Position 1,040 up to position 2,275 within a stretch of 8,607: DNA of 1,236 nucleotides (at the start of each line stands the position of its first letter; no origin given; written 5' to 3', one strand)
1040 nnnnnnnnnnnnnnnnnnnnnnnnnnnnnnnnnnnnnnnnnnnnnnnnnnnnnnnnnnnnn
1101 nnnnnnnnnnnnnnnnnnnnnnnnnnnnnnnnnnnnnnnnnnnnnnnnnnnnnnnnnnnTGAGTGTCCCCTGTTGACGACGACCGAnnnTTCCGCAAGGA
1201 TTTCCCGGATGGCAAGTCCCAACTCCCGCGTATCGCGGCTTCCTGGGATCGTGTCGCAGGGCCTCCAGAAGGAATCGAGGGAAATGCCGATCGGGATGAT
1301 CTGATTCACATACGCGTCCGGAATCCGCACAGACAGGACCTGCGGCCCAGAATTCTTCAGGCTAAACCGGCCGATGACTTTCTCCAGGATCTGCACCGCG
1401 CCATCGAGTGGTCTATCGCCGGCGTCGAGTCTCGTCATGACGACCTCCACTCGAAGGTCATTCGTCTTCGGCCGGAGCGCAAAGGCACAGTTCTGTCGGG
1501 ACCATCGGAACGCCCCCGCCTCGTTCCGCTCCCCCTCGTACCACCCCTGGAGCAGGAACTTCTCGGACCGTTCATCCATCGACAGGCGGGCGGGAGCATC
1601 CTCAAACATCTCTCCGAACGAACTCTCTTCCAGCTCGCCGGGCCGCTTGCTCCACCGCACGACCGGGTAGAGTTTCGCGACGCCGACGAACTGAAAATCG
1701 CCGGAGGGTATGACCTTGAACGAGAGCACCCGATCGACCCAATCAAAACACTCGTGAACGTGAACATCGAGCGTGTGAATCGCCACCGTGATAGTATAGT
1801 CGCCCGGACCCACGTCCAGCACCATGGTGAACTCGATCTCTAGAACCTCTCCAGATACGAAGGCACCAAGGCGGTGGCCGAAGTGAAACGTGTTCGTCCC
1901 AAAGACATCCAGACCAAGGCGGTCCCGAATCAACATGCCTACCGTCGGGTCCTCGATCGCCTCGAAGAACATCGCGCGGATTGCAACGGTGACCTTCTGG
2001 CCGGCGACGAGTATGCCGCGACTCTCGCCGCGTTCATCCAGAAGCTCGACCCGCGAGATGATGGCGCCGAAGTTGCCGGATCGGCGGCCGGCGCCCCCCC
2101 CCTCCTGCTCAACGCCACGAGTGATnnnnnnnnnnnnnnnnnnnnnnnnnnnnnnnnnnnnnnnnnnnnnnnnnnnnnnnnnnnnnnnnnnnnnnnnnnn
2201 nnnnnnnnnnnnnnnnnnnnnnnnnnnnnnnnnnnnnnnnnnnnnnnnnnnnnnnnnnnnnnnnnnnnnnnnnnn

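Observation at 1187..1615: Wzt carries about 140 extra C-terminal residues beyond the usual substrate-binding domain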

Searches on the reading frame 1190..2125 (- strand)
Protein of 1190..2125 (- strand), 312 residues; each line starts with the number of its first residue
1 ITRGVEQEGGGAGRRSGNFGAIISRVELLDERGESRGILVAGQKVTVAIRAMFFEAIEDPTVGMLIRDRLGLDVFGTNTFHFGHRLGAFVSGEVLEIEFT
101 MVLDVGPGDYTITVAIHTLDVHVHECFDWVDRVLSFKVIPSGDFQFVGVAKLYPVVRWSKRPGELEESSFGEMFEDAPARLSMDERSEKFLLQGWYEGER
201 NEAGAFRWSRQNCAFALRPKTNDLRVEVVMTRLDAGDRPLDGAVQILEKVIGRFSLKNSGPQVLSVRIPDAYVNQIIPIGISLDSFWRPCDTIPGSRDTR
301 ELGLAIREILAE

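Call 39: find_related_loci(query=window:1190-2125:-, collection=genome_contigs, flank=10000)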
Query window:1190-2125:- (312 aa) in genome_contigs; peptide patterns used: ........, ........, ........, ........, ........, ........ (x = any residue, [..] = any of these).
499 stretches matched a pattern, but none encodes a relative of the query by tblastn (E <= 1e-3).

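Call 44: find_related_loci(query=A4, collection=genome_contigs, flank=10000)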
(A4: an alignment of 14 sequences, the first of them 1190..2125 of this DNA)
Query A4 (312 aa) in genome_contigs; peptide patterns used: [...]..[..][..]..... (x = any residue, [..] = any of these).
488 stretches matched a pattern; 471 encode a relative of the query (tblastn E <= 1e-3); the best 80 are kept; 80 distinct loci.
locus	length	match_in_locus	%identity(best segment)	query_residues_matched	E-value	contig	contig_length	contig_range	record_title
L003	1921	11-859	41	28-309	3e-78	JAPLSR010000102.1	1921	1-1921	MAG: Candidatus Sumerlaeota bacterium isolate LacPavin_0920_SED5_MAG_50_10 LacPavin_0920_SED5_scaffold_119876, whole gen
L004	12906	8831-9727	39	14-312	1e-73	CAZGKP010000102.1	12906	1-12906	MAG TPA_asm: uncultured Candidatus Sumerlaeota bacterium isolate binchicken_co100_147 genome assembly, contig: NODE_7745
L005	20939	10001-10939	36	1-312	6e-69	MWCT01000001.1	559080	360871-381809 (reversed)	MAG: candidate division BRC1 bacterium ADurb.Bin183 BWY12_contig000001, whole genome shotgun sequence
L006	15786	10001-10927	34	5-312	8e-58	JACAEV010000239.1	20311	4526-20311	MAG: Syntrophaceae bacterium isolate L.E.D.11_1 k119_1925709, whole genome shotgun sequence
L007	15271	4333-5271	33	1-312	1e-49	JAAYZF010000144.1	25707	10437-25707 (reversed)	MAG: bacterium isolate AS06rmzACSIP_294 263528_AS06, whole genome shotgun sequence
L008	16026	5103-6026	33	1-307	2e-47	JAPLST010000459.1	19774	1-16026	MAG: bacterium isolate LacPavin_0419_WC90_MAG_61_7 LacPavin_0419_WC90_scaffold_376426, whole genome shotgun sequence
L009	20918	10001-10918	32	5-309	4e-52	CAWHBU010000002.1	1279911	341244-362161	MAG: uncultured delta proteobacterium isolate MFD03726.bin.2.155 genome assembly, contig: contig_10498, whole genome sho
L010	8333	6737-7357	42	2-207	1e-44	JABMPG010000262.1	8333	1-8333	MAG: bacterium isolate bin.579 k141_2188287, whole genome shotgun sequence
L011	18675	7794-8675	34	15-307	2e-43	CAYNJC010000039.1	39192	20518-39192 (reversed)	MAG TPA_asm: uncultured bacterium isolate SRP178699_co1_609 genome assembly, contig: NODE_974_length_39192_cov_13.182308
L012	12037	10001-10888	33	12-305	2e-43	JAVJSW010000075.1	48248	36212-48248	MAG: Sumerlaeia bacterium isolate G1-WW12-26 k141_53393, whole genome shotgun sequence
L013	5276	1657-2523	33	14-306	2e-42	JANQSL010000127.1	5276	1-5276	MAG: Candidatus Sumerlaeia bacterium isolate IP29b_bin.95 k99_1104323, whole genome shotgun sequence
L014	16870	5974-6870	32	7-309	3e-42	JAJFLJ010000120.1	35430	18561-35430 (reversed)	MAG: Candidatus Sumerlaeota bacterium isolate OFTM212 OFTM212_119, whole genome shotgun sequence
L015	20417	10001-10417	49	16-154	1e-39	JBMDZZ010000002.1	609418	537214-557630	MAG: Oligoflexus sp. FD111 isolate FD111_1052_001 FD111_V2_assembly_annot2_01, whole genome shotgun sequence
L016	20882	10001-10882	33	14-305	5e-39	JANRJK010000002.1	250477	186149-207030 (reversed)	MAG: Candidatus Sumerlaeia bacterium isolate bins.233 k141_4660040, whole genome shotgun sequence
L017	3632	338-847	44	3-172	2e-38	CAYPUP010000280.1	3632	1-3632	MAG TPA_asm: uncultured Ignavibacteriales bacterium isolate SRP118108_co4_313 genome assembly, contig: NODE_34160_length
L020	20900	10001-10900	32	13-309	3e-37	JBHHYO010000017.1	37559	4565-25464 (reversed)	MAG: Nitrospinales bacterium isolate Maj_2_bin.45 NODE_376_length_37559_cov_13.466004, whole genome shotgun sequence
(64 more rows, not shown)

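Call 50: predict_structure(alignment_id=A4)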
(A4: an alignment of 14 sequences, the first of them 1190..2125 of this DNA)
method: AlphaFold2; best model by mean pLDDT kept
length: 312 residues; sequences in the alignment: 14
mean_pLDDT: 87.5   pTM: 0.74
mean pLDDT of the five models: 87.5, 86.0, 85.5, 85.1, 84.5
residues with pLDDT >= 90: 188; 70-90: 93; 50-70: 20; < 50: 11
segments of 3 or more residues with pLDDT < 50: 4-12
pLDDT, mean of each block of 10 residues (from residue 1): 42 73 92 91 94 89 93 92 92 93 91 91 80 91 66 93 67 88 91 91 92 93 95 84 90 92 95 92 91 88 95 91
secondary structure, 60 per line:
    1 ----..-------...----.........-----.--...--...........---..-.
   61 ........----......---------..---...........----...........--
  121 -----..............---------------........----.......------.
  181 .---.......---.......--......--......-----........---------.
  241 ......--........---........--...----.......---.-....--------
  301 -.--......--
elements in order: E14-16 E21-29 E38-40 E43-53 E60-68 E73-78 E93-103 E108-118 E126-139 E155-162 H167-173 H185-190 E195-201 E204-209 E212-217 E223-230 E240-246 E249-256 E260-267 E277-283 H289-292 E305-310

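Call 65: search_protein_families(library=pfam, proteins=[L020:10941-12116:+, L020:5981-8197:+, L020:12119-13633:-, L020:13674-14717:-, L020:14726-15667:-, L020:15723-16718:-, L020:17008-19788:+, L020:2905-4341:-, L020:4427-5812:-], max_evalue=0.001)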
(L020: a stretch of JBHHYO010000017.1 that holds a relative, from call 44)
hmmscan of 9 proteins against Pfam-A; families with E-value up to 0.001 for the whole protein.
L020:10941-12116:+ (392 aa): 6 families
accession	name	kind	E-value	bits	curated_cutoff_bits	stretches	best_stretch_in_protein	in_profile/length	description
PF13489.12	Methyltransf_23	-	6.6e-14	52.4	27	1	188-332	16-160/164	Methyltransferase domain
PF08241.18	Methyltransf_11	-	2.6e-12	47.6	21.2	1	199-290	1-93/95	Methyltransferase domain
PF13649.12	Methyltransf_25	-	5.8e-12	46.6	27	1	198-287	1-96/97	Methyltransferase domain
PF07021.18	MetW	-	1.8e-10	41.2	21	1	193-271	12-91/193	Methionine biosynthesis protein MetW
PF13847.12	Methyltransf_31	-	1.5e-09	38.1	27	1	193-307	2-127/145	Methyltransferase domain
PF08242.18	Methyltransf_12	-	5.6e-07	30.7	30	1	199-288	1-96/98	Methyltransferase domain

L020:5981-8197:+ (739 aa): 0 families

L020:12119-13633:- (505 aa): 1 family
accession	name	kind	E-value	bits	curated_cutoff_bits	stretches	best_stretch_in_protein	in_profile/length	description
PF04055.27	Radical_SAM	-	1.5e-09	38.7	29.5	1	169-301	4-139/166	Radical SAM superfamily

L020:13674-14717:- (348 aa): 3 families
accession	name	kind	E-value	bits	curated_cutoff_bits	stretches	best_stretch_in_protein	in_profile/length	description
PF00534.26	Glycos_transf_1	-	1.7e-32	112.7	26.4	1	174-331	11-171/172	Glycosyl transferases group 1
PF13692.12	Glyco_trans_1_4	-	9.2e-23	81.5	27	1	179-317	2-141/142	Glycosyl transferases group 1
PF13524.12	Glyco_trans_1_2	-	6.9e-05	23.3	25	1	195-344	4-141/144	Glycosyl transferase-like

L020:14726-15667:- (314 aa): 0 families

L020:15723-16718:- (332 aa): 4 families
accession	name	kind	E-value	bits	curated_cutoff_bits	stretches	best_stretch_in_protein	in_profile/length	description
PF16363.11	GDP_Man_Dehyd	-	3.5e-131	438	27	1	5-309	1-332/332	GDP-mannose 4,6 dehydratase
PF01370.27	Epimerase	-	6.1e-68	229.2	20.9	1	4-242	1-240/240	NAD dependent epimerase/dehydratase family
PF04321.23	RmlD_sub_bind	-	1.4e-07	31.3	27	1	3-174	2-152/287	RmlD substrate binding domain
PF05368.20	NmrA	-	5.6e-05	23.3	27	1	2-70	3-70/298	NmrA-like family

L020:17008-19788:+ (927 aa): 0 families

L020:2905-4341:- (479 aa): 2 families
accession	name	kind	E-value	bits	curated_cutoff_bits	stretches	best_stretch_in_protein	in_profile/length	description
PF04055.27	Radical_SAM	-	1.1e-23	84.6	29.5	1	212-375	1-166/166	Radical SAM superfamily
PF02310.24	B12-binding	-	1.1e-19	70.8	32.1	1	32-142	11-120/121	B12 binding domain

L020:4427-5812:- (462 aa): 2 families
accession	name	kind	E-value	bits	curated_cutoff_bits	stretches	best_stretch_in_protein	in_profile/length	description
PF04055.27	Radical_SAM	-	5.3e-25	88.9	29.5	1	183-351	1-165/166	Radical SAM superfamily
PF02310.24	B12-binding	-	2e-17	63.6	32.1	1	17-122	14-120/121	B12 binding domain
